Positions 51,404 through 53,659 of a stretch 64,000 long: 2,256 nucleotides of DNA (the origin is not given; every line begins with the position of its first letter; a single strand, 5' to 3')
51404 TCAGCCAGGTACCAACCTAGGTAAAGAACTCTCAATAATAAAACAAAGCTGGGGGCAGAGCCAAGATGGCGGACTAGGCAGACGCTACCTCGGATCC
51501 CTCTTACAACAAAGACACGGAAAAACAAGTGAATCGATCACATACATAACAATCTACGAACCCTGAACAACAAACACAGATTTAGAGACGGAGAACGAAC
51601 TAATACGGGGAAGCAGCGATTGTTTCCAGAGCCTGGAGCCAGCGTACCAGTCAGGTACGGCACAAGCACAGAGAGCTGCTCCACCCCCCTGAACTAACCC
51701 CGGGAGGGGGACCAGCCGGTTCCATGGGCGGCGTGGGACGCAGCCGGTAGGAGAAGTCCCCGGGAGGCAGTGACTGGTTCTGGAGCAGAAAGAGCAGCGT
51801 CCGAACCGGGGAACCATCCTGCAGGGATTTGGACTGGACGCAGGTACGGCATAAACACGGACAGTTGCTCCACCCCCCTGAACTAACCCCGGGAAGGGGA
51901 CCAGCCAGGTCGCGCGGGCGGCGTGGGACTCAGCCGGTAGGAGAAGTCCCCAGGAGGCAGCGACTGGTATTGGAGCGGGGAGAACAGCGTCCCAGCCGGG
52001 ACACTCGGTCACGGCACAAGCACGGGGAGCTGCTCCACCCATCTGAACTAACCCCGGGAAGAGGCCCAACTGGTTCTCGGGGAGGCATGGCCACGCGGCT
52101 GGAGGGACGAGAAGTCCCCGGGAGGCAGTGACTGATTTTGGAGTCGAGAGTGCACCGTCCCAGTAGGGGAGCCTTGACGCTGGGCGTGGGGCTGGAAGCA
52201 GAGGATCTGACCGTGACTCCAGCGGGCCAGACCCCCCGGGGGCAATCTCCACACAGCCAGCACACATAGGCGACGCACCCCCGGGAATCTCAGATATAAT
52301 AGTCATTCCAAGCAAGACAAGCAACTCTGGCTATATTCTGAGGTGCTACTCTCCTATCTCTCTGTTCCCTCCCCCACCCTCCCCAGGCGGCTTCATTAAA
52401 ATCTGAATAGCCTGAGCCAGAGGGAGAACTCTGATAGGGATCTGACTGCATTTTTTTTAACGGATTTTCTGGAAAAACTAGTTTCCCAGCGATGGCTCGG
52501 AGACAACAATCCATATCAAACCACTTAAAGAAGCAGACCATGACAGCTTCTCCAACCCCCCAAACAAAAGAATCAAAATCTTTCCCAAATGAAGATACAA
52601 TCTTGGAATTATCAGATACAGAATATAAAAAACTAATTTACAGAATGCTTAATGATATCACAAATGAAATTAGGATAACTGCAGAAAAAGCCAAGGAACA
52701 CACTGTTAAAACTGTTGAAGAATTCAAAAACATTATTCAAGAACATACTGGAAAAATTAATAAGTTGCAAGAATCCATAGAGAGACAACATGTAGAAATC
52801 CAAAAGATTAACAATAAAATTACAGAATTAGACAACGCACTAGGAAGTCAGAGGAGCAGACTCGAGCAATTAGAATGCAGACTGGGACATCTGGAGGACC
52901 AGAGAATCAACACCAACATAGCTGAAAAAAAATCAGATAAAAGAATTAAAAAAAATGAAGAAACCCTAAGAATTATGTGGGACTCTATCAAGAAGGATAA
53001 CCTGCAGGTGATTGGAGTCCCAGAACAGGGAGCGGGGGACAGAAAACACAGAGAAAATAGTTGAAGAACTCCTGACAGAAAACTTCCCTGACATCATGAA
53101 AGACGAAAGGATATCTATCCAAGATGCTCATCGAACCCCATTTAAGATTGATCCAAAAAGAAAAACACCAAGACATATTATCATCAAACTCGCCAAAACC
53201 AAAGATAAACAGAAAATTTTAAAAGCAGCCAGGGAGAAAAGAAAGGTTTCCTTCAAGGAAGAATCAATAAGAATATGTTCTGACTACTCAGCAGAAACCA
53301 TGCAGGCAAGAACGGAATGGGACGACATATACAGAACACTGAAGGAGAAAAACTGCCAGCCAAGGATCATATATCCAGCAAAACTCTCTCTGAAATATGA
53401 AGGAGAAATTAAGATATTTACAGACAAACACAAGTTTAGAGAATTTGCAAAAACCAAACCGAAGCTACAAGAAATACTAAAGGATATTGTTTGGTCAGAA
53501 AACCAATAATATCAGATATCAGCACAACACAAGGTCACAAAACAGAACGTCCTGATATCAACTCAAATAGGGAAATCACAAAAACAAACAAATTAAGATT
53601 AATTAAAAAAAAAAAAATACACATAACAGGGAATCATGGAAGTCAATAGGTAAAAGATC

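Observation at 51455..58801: Young, near-intact L1 with an uninterrupted 1271-aa ORF2, a candidate for a recently or currently active retrotransposon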

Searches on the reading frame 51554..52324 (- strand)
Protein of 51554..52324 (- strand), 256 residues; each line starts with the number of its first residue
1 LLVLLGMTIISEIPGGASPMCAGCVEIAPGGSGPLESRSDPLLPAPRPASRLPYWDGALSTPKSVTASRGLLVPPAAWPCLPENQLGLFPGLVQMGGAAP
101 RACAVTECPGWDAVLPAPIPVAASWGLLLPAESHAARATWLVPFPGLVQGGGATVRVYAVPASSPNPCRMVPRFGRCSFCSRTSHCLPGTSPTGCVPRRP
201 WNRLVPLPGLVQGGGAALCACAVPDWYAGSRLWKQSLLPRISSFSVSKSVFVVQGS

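Call 58: search_protein_families(library=pfam, proteins=[window:51554-52324:-], max_evalue=0.01)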
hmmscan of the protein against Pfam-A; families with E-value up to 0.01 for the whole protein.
window:51554-52324:- (256 aa): 0 families

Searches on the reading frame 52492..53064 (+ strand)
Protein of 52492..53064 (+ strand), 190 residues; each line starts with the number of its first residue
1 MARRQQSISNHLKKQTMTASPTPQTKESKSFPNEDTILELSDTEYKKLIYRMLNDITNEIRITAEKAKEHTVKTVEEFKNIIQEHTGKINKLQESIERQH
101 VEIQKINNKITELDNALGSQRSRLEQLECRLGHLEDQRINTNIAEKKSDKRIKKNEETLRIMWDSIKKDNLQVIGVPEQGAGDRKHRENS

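Call 5: search_protein_families(library=pfam, proteins=[window:52492-53064:+], max_evalue=0.01)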
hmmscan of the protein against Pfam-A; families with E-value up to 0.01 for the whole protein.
window:52492-53064:+ (190 aa): 5 families
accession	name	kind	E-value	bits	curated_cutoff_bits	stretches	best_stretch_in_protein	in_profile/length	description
PF03148.19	Tektin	-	0.00036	19.9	34.3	1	46-131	224-309/383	Tektin family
PF17489.7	Tnp_22_trimer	-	0.00081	20.1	22.2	1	123-164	1-42/43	L1 transposable element trimerization domain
PF01519.22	DUF16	-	0.0024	18.8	40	1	44-128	27-103/104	Protein of unknown function DUF16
PF14431.12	YwqJ-deaminase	-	0.0062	17.2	25.9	0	79-144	49-111/138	YwqJ-like deaminase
PF08702.15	Fib_alpha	-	0.008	16.8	29.9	1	63-113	78-128/143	Fibrinogen alpha/beta chain family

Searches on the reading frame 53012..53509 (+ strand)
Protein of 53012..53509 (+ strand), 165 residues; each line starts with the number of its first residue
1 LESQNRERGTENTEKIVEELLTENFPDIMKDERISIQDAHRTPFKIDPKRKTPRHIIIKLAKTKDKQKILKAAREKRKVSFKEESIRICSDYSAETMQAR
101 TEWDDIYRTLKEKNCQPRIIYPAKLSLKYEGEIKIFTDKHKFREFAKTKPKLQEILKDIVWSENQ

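Call 5: search_protein_families(library=pfam, proteins=[window:53012-53509:+], max_evalue=0.01)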
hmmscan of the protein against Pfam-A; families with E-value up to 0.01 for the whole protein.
window:53012-53509:+ (165 aa): 4 families
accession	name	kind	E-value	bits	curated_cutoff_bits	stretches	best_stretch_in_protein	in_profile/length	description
PF17490.7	Tnp_22_dsRBD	-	7.8e-25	87.2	22.2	1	94-158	1-65/65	L1 transposable element dsRBD-like domain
PF02994.20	Transposase_22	-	4.7e-18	65.8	22.4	1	7-91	15-98/98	L1 transposable element RBD-like domain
PF15797.10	DUF4706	-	0.0078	17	27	0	84-147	9-66/108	Domain of unknown function (DUF4706)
PF25642.1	DUF7944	-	0.0085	17.1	27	0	48-91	38-81/82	Domain of unknown function (DUF7944)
